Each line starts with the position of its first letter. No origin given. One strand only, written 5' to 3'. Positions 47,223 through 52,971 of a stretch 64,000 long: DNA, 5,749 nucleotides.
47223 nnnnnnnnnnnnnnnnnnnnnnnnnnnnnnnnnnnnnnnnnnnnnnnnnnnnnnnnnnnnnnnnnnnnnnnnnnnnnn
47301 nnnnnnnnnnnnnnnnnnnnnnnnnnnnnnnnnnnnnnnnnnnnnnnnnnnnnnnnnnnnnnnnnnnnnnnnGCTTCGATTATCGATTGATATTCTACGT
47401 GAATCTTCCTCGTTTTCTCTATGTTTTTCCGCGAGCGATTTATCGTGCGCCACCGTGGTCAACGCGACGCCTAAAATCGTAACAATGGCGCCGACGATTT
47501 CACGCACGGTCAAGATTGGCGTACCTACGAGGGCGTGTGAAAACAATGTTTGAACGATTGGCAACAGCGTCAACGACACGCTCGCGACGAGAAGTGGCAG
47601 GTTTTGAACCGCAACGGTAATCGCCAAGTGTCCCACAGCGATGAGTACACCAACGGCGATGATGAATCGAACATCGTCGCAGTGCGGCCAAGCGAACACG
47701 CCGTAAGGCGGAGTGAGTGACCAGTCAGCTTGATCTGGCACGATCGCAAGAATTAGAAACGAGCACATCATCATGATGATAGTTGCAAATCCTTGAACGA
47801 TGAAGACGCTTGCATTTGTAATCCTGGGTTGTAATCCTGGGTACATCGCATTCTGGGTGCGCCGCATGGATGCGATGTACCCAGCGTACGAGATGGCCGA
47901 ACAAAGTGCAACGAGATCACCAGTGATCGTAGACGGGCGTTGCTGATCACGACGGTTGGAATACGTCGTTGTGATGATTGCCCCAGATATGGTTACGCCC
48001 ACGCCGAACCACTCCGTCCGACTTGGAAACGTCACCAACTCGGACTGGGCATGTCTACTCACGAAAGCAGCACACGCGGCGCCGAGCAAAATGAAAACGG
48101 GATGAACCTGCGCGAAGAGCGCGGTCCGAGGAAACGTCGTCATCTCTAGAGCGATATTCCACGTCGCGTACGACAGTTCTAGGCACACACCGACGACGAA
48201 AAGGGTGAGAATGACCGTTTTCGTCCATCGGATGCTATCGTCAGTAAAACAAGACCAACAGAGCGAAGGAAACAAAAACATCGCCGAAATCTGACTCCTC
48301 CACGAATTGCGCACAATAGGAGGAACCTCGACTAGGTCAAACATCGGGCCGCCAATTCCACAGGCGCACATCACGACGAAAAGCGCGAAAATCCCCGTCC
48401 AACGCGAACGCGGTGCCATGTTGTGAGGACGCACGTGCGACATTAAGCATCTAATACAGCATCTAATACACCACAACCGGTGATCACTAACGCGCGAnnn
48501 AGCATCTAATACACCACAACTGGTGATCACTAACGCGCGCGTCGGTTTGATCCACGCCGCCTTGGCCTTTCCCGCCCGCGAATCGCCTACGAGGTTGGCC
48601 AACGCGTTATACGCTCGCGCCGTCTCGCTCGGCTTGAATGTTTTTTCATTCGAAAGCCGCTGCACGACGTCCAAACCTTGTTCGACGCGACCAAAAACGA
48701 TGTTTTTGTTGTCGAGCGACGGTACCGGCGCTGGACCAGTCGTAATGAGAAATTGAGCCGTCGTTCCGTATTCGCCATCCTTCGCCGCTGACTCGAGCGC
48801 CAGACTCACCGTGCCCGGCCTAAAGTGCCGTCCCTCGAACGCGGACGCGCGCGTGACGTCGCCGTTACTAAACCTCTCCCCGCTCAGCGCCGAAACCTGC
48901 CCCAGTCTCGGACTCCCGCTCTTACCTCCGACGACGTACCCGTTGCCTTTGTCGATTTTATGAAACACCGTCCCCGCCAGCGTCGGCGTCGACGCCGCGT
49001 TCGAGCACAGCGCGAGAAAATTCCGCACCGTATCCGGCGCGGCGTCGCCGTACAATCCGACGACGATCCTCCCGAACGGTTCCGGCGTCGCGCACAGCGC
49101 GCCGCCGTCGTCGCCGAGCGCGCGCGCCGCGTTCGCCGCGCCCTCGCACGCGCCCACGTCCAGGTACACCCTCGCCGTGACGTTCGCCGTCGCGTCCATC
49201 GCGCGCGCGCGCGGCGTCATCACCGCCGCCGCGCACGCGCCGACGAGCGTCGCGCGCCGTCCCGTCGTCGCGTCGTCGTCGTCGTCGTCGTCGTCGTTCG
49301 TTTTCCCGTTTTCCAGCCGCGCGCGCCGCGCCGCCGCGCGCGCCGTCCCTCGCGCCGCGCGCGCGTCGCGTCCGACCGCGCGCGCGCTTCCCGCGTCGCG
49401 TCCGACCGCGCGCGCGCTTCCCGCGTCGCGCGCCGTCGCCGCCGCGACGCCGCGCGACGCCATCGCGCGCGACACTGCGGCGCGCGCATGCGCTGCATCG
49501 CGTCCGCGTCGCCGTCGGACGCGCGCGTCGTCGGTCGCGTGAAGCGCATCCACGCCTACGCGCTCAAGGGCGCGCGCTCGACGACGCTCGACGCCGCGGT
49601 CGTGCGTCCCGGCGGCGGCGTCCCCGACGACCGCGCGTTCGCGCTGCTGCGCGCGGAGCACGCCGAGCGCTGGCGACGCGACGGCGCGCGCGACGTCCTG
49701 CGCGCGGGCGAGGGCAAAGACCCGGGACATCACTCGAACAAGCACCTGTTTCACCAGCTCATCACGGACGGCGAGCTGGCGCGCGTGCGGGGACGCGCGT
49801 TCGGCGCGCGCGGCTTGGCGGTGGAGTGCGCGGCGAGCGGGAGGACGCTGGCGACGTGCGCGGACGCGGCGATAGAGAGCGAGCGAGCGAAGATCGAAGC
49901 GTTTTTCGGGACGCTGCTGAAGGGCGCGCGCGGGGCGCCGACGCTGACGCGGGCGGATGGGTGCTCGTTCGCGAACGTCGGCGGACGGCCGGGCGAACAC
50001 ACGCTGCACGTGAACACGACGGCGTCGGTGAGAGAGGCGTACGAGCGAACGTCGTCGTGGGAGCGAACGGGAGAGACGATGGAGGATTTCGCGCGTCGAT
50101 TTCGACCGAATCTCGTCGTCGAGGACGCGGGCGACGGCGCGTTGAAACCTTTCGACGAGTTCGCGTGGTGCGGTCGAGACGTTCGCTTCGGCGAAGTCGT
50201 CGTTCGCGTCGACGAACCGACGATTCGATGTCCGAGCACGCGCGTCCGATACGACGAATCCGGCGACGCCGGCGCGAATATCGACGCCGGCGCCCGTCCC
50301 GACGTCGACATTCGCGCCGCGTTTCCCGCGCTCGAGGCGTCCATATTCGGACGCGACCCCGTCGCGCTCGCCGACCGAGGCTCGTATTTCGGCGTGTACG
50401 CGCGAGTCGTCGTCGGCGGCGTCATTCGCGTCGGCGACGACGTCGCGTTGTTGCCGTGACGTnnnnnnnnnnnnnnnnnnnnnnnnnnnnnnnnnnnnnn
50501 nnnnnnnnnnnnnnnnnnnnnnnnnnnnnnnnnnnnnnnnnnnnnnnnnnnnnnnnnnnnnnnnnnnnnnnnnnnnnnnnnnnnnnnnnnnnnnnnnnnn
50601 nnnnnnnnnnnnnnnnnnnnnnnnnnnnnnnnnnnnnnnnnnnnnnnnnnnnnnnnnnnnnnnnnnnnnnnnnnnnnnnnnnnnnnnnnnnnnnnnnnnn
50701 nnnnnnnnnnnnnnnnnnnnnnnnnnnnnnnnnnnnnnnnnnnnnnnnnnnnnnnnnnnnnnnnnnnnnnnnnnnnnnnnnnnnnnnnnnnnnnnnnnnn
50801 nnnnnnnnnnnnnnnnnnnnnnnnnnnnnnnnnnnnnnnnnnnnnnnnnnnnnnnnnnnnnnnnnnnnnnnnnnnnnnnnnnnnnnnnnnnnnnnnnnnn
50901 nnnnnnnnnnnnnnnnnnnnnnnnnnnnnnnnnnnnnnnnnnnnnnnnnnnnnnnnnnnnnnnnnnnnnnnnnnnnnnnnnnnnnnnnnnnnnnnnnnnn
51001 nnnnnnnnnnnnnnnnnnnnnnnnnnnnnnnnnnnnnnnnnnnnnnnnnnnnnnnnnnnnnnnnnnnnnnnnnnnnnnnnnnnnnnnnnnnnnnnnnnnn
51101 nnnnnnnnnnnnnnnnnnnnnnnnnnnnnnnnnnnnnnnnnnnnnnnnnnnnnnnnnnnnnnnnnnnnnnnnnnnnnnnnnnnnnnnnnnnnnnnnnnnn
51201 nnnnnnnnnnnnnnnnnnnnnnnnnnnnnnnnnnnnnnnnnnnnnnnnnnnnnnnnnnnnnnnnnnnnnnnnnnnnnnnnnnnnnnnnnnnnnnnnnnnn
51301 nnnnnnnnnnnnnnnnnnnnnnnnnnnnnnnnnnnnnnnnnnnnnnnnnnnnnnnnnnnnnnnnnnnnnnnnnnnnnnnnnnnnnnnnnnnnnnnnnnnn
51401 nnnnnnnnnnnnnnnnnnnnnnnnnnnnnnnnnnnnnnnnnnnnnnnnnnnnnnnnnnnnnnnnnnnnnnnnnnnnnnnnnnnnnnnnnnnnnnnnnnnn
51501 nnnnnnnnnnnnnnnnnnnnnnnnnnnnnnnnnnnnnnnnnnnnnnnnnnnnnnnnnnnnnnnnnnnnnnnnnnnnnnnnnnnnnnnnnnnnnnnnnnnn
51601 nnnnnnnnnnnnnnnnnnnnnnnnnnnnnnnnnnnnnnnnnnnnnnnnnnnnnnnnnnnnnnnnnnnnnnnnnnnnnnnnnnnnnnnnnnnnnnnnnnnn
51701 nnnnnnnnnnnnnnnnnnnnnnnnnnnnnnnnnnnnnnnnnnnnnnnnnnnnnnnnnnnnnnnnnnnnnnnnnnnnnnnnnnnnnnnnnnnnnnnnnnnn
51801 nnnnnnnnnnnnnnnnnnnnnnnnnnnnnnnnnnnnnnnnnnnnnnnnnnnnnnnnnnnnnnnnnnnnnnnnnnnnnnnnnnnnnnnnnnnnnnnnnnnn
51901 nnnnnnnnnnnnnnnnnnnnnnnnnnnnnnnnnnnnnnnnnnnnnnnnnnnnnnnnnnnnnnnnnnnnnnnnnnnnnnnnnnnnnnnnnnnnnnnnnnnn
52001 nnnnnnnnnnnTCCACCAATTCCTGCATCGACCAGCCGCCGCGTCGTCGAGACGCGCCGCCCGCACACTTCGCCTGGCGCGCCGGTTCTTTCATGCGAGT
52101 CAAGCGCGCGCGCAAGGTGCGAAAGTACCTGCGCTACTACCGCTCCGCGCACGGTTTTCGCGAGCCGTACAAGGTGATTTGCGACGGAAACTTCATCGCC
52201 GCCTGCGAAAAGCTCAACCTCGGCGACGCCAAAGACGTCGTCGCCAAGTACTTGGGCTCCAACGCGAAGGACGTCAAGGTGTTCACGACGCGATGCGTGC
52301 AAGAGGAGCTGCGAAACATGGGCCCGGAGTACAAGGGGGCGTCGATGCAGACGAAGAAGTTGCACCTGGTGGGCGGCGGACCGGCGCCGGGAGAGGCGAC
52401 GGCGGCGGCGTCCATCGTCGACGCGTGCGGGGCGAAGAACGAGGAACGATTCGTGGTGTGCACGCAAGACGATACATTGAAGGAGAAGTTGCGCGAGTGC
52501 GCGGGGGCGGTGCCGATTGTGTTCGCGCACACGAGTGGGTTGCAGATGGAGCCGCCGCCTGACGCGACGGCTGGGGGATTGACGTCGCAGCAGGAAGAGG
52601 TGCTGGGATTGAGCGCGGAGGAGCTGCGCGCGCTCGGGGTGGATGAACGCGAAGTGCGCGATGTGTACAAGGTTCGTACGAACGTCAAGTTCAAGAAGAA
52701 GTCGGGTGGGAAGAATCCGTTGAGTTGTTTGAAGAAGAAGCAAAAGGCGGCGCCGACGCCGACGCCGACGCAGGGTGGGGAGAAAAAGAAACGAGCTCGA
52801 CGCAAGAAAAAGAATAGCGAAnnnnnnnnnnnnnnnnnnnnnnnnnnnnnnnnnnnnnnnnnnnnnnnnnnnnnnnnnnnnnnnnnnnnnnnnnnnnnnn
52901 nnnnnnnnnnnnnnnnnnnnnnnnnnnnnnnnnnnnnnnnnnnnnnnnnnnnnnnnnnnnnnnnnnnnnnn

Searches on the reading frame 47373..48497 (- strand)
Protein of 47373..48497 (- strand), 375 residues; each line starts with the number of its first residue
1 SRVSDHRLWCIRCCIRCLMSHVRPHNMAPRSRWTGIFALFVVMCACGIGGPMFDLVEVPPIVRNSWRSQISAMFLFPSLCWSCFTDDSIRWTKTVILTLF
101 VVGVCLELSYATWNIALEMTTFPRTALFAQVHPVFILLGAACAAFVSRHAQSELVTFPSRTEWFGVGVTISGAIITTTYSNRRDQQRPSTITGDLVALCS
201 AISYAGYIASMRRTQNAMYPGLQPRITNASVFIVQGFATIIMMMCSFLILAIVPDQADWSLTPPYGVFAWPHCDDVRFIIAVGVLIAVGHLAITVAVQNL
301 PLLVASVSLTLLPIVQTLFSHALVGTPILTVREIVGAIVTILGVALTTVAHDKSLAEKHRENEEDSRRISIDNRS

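Call 38: search_protein_families(library=pfam, proteins=[window:47373-48497:-], max_evalue=0.001)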
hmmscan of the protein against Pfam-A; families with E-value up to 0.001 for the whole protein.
window:47373-48497:- (375 aa): 1 family
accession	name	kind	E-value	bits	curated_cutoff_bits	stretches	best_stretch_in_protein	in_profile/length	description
PF00892.27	EamA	-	1.3e-13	51.9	28.2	2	192-348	2-134/135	EamA-like transporter family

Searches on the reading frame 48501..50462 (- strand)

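Call 37: search_protein_families(library=pfam, proteins=[window:48501-50462:-], max_evalue=0.001)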
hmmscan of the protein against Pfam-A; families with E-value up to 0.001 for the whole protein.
window:48501-50462:- (654 aa): 1 family
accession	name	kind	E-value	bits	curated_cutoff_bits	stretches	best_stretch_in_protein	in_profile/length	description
PF00160.26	Pro_isomerase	-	7.8e-21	75.4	21.7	1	463-610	9-144/159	Cyclophilin type peptidyl-prolyl cis-trans isomerase/CLD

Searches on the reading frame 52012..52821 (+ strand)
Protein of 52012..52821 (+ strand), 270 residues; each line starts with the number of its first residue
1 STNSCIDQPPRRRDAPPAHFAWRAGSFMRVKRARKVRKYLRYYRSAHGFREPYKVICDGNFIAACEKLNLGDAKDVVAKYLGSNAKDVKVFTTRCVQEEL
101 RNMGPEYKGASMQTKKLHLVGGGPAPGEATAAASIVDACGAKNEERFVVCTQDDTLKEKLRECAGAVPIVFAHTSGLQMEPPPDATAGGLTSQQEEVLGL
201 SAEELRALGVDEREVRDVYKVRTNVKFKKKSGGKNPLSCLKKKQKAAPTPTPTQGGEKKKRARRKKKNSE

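Call 37: search_protein_families(library=pfam, proteins=[window:52012-52821:+], max_evalue=0.001)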
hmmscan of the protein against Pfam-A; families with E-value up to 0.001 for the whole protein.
window:52012-52821:+ (270 aa): 1 family
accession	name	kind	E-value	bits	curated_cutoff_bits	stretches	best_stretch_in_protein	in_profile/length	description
PF04900.18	Fcf1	-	3.1e-17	63.2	21.4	1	87-181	6-99/99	Fcf1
